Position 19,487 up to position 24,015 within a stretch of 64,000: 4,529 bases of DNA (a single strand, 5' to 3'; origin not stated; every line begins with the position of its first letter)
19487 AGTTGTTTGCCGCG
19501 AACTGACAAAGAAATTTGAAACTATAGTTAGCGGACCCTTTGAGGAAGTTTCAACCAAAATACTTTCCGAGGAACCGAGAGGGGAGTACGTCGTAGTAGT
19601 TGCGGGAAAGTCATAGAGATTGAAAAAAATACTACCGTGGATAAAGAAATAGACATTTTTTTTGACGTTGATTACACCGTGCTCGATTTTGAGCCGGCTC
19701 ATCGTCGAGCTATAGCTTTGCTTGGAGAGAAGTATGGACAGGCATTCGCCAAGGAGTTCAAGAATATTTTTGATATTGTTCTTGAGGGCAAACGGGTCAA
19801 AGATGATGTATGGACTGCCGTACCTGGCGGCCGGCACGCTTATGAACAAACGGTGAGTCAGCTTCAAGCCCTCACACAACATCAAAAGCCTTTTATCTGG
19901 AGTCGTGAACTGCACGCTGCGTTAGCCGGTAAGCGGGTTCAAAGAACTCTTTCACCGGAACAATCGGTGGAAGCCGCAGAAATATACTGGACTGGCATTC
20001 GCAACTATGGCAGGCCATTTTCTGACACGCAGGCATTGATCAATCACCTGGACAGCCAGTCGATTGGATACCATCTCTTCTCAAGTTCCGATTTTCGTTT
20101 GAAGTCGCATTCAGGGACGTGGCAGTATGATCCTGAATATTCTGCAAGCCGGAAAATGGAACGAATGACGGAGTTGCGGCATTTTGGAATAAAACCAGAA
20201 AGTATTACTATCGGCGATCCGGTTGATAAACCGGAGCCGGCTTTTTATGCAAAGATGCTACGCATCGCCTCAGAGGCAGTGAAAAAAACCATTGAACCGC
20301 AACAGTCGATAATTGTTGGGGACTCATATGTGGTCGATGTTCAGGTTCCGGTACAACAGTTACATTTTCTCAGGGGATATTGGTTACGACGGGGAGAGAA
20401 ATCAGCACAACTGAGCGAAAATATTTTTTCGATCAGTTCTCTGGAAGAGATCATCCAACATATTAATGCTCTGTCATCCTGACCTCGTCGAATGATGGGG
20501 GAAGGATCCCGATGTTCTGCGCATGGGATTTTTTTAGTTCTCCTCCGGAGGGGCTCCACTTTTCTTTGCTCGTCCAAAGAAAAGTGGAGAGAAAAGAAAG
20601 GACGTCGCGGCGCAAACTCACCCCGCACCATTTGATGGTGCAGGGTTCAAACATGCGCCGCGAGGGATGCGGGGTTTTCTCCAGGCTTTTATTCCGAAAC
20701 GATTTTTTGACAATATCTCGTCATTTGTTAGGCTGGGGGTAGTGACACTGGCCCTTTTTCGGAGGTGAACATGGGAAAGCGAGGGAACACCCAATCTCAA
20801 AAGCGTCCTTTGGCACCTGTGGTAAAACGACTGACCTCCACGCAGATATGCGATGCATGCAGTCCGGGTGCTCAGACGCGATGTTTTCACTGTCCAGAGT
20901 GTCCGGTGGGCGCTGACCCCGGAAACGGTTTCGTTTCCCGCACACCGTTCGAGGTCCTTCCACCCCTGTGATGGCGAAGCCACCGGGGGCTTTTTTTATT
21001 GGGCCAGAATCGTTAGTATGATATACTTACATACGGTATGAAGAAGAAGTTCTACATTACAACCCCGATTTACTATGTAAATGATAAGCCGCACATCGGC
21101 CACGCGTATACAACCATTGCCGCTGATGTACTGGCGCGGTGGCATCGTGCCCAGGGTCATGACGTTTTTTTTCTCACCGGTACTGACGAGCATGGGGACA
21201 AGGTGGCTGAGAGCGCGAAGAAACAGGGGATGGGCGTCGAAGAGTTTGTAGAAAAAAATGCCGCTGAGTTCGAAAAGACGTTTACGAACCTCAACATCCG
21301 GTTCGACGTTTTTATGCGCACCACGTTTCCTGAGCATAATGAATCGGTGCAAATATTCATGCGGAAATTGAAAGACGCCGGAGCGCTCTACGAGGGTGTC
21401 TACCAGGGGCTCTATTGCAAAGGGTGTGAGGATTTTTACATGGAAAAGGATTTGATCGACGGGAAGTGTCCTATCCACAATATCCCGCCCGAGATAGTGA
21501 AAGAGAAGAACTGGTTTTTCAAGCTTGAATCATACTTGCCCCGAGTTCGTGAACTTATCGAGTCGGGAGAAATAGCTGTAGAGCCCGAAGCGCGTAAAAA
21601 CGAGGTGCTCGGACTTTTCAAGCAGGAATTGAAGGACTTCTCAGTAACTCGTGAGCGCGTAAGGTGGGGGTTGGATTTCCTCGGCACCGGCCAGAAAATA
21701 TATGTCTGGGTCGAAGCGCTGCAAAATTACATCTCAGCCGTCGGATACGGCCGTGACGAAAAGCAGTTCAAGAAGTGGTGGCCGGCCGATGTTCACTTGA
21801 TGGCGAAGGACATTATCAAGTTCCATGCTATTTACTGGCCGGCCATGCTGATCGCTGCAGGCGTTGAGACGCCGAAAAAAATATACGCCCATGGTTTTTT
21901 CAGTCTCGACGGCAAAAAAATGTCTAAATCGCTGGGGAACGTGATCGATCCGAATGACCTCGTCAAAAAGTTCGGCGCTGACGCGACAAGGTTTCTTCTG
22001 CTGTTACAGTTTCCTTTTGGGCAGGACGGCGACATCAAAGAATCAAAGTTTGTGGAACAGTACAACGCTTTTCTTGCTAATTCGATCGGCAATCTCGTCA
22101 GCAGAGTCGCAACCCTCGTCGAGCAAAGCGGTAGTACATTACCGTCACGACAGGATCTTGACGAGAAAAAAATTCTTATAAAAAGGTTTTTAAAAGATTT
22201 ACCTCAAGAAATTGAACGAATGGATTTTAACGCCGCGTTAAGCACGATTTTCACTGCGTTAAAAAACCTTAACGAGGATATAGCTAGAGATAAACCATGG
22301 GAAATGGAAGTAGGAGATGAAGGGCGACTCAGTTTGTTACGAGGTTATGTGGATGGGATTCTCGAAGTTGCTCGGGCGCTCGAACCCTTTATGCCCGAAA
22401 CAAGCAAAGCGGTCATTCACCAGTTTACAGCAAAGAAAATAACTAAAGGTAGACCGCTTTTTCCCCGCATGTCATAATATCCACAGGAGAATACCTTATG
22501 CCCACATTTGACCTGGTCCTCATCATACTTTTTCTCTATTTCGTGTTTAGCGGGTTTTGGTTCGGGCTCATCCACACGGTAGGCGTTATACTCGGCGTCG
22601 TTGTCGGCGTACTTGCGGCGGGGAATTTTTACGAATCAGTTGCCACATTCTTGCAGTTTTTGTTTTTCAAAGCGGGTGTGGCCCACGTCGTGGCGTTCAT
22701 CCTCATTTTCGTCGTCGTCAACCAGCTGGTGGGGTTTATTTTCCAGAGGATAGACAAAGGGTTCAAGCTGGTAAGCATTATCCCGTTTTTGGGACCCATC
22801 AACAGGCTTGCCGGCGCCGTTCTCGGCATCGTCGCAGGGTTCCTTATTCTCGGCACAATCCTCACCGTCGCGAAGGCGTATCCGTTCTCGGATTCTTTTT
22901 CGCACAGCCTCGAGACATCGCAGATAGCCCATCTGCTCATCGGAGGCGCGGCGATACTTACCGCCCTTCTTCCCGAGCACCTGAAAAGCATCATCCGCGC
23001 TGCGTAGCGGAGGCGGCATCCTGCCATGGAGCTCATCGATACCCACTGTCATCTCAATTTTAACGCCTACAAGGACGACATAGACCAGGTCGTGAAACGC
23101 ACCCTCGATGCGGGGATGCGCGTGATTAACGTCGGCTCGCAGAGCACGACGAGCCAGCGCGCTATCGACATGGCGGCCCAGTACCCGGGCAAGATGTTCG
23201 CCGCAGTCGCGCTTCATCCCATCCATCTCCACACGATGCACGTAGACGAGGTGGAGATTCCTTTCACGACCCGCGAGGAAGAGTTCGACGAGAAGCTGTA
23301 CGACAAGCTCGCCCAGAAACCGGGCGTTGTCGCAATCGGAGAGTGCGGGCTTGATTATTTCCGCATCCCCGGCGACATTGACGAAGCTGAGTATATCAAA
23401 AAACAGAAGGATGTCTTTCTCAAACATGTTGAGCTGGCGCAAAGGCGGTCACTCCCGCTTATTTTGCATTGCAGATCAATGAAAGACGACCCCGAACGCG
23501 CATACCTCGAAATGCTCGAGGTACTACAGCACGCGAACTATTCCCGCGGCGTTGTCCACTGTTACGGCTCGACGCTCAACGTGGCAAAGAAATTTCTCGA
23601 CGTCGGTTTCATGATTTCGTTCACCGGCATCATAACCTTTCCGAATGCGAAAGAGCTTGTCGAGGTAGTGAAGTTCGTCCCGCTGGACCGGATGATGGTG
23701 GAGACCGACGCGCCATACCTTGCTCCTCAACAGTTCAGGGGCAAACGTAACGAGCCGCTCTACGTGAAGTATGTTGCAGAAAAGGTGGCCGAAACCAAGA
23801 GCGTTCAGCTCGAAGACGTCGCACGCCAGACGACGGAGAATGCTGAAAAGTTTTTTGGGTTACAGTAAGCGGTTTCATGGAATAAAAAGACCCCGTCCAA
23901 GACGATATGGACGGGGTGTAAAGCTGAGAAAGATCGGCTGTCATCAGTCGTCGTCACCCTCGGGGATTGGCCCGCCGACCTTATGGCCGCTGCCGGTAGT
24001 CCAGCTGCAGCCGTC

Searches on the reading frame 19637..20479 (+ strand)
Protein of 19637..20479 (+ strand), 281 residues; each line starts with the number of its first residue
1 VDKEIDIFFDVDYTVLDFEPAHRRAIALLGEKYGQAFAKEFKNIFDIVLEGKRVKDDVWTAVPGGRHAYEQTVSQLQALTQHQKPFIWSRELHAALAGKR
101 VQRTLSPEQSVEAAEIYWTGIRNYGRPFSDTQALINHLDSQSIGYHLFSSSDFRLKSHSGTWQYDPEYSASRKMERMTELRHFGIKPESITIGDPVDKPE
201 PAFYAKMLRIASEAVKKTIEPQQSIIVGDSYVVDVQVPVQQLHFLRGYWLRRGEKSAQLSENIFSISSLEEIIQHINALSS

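Call 48: search_protein_families(library=pfam, proteins=[window:19637-20479:+], max_evalue=0.0001)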
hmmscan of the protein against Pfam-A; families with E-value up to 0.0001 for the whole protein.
window:19637-20479:+ (281 aa): 1 family
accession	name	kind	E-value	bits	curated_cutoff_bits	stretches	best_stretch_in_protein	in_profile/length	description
PF00702.32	Hydrolase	-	2.2e-06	28.6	26.4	1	7-236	4-185/191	haloacid dehalogenase-like hydrolase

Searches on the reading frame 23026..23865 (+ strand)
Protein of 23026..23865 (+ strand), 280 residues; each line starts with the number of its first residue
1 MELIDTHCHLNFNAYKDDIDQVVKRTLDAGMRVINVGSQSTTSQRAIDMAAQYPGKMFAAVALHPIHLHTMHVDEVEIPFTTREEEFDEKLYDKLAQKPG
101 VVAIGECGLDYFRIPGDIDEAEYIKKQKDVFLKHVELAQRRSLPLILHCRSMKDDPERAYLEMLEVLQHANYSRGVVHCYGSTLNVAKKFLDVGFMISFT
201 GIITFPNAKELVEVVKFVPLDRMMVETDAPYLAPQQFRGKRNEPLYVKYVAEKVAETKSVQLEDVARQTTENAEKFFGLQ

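Call 48: search_protein_families(library=pfam, proteins=[window:23026-23865:+], max_evalue=0.0001)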
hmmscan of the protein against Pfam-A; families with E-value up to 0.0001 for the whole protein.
window:23026-23865:+ (280 aa): 1 family
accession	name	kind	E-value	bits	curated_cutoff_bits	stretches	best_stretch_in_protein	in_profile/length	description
PF01026.27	TatD_DNase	-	3e-77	259.9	27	1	4-278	1-253/253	TatD related DNase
